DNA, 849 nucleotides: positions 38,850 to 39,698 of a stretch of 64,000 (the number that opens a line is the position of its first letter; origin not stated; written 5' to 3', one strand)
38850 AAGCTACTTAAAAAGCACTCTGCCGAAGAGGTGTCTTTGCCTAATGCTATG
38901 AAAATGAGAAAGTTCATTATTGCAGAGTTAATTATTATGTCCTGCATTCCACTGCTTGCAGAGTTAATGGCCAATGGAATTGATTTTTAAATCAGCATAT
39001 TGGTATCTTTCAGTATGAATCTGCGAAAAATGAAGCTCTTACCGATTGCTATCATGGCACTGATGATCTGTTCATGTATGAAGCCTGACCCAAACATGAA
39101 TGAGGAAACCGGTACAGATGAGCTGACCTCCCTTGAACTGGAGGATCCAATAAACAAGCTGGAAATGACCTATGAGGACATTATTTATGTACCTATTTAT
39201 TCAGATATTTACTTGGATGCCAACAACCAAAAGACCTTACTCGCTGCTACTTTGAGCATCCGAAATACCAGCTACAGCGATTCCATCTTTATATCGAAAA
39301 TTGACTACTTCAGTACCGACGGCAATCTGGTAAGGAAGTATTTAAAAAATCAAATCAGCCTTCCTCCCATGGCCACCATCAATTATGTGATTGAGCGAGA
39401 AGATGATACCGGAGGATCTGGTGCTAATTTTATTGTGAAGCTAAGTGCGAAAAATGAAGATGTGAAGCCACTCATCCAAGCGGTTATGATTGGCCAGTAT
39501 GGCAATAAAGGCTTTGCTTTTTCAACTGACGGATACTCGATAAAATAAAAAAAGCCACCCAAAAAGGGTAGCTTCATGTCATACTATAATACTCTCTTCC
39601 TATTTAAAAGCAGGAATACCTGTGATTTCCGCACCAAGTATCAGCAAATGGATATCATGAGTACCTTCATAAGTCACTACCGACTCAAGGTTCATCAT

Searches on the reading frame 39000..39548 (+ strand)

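Call 18: search_protein_families(library=pfam, proteins=[window:39000-39548:+], max_evalue=0.00001)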
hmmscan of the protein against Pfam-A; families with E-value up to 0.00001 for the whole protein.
window:39000-39548:+ (182 aa): 1 family
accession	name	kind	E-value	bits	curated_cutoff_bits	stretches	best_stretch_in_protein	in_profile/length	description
PF11322.13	DUF3124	-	6.3e-43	146.3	27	1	61-181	3-123/123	Protein of unknown function (DUF3124)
